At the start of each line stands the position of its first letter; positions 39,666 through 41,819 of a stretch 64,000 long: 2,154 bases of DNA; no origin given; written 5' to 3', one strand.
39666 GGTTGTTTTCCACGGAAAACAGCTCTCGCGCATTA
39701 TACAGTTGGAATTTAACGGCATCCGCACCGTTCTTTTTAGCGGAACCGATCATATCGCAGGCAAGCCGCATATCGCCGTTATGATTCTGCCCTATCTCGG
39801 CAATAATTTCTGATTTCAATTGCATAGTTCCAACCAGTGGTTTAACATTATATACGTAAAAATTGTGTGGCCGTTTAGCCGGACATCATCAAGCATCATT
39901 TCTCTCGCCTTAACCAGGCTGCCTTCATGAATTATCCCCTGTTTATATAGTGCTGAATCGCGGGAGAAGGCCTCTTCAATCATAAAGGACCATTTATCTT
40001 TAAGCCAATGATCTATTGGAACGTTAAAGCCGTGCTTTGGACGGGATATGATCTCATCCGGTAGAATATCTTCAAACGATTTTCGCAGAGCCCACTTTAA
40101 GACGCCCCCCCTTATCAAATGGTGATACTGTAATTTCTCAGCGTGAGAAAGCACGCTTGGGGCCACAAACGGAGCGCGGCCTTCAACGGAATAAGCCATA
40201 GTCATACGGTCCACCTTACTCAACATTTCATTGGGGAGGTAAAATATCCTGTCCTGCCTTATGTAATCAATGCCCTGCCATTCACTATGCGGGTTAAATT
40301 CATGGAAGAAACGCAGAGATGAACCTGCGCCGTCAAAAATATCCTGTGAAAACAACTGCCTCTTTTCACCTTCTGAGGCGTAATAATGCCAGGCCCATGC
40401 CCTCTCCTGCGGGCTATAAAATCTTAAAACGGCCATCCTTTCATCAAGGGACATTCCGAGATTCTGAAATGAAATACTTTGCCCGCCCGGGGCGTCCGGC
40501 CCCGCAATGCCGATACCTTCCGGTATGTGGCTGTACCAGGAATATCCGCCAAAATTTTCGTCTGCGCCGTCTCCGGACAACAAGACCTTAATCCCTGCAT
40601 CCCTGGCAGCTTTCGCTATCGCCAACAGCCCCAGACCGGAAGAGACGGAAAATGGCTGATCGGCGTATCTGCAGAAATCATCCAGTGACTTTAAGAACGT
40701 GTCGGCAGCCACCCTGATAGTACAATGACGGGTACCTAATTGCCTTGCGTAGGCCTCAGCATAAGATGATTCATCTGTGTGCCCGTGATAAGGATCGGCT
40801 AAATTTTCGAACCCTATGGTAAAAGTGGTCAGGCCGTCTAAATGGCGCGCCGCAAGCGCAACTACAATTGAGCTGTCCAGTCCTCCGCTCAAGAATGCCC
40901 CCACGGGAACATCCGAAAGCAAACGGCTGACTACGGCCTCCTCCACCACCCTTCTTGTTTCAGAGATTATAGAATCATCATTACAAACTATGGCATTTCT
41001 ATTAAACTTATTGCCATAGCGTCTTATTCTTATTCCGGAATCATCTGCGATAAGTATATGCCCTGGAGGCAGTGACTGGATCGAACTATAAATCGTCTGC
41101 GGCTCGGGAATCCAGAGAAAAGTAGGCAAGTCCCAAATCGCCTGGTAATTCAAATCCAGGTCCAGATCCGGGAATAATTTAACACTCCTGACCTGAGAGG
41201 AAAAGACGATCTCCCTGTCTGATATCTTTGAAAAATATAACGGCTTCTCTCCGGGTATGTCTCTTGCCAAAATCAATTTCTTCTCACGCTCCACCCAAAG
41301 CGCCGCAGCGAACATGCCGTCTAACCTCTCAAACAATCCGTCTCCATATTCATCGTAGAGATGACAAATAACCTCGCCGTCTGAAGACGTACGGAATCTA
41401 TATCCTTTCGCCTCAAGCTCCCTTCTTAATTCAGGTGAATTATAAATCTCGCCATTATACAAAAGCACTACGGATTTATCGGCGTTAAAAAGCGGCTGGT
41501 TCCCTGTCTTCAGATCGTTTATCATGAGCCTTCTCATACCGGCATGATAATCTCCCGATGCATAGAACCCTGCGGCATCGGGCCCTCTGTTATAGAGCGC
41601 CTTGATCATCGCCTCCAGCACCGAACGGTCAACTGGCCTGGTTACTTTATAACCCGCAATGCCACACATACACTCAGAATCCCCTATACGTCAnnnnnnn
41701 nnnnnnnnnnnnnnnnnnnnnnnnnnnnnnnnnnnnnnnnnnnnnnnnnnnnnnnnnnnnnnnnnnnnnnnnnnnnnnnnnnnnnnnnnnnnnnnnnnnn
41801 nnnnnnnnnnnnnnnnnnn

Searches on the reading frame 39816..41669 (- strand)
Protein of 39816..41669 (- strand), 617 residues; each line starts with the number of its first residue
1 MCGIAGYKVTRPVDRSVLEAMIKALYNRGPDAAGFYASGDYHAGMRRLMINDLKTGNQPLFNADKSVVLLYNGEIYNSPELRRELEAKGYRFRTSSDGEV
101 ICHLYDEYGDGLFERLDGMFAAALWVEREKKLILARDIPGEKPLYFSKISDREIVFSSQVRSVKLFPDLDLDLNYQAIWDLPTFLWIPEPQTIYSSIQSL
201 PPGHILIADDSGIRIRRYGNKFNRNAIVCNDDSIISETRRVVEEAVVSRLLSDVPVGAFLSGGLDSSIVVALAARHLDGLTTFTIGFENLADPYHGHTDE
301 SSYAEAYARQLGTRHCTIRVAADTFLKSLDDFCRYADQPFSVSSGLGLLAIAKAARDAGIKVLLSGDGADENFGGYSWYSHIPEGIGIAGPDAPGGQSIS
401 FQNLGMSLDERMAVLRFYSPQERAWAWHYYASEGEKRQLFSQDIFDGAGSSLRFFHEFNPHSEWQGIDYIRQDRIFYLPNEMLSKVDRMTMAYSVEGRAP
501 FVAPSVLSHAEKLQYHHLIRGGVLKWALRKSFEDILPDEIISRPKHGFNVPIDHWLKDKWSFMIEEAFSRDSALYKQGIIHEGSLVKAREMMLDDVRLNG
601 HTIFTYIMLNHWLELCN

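Call 6: search_protein_families(library=pfam, proteins=[window:39816-41669:-], max_evalue=0.01)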
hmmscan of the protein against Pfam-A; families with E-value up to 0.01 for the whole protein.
window:39816-41669:- (617 aa): 3 families
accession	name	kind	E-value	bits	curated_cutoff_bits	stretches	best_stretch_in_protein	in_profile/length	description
PF00733.27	Asn_synthase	-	8.8e-74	249.7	21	1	238-614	2-354/354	Asparagine synthase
PF13537.11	GATase_7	-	2.6e-39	134.5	25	1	46-162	2-120/123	Glutamine amidotransferase domain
PF13522.11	GATase_6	-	5.2e-34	117.5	27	1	30-158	1-129/130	Glutamine amidotransferase domain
